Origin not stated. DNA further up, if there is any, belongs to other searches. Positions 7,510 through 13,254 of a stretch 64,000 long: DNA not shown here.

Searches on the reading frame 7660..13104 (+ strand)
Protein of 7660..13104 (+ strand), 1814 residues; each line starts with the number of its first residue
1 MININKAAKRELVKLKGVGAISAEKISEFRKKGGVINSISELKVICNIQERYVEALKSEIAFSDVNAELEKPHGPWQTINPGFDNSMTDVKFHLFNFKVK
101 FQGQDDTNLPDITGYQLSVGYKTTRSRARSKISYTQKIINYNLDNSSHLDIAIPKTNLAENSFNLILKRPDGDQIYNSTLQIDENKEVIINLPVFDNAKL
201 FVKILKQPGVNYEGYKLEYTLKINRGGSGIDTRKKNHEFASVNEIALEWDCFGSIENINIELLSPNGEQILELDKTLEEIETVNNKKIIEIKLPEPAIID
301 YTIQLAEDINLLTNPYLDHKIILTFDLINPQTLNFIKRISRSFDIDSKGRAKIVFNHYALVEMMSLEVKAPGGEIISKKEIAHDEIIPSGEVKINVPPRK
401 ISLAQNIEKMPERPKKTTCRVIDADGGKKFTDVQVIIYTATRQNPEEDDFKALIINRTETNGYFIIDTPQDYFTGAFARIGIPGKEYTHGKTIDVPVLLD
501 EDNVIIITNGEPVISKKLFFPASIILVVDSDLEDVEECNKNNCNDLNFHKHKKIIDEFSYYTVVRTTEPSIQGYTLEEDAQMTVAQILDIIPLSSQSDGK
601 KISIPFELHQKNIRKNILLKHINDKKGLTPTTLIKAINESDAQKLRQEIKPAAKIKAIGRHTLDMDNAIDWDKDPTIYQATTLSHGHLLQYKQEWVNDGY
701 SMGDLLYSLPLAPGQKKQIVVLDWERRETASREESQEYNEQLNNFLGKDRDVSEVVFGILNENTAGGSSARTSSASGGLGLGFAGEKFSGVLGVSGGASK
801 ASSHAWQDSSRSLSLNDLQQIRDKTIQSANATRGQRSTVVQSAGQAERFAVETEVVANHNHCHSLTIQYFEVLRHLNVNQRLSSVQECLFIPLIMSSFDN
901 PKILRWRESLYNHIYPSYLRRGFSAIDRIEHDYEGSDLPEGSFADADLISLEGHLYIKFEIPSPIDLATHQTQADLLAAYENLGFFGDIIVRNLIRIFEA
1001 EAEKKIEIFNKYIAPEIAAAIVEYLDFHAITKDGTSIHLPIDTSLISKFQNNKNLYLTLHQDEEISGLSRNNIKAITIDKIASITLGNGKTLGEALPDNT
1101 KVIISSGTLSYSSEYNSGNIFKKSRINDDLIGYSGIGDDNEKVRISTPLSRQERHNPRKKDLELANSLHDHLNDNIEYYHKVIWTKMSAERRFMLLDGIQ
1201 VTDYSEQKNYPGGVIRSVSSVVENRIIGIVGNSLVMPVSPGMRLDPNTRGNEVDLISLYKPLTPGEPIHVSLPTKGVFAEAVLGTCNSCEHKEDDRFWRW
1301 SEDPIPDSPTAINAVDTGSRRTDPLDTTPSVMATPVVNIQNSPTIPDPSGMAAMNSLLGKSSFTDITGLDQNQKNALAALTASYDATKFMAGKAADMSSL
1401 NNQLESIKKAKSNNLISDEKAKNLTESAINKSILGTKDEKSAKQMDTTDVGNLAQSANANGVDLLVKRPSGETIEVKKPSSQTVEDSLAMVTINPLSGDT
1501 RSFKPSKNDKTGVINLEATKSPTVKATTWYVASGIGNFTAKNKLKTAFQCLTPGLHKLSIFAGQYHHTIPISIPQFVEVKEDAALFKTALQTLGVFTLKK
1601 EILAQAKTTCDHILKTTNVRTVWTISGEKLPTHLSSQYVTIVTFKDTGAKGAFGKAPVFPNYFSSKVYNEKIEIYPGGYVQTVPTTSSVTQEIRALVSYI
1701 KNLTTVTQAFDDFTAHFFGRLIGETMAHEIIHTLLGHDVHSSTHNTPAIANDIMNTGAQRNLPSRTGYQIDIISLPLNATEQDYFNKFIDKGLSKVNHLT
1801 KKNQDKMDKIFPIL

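Call 12: search_protein_families(library=pfam, proteins=[window:7660-13104:+], max_evalue=0.001)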
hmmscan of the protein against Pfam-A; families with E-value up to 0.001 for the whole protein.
window:7660-13104:+ (1814 aa): 1 family
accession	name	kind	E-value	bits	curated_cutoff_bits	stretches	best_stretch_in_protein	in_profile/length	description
PF12836.13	HHH_3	-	4.2e-10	40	27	1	2-60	6-64/65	Helix-hairpin-helix motif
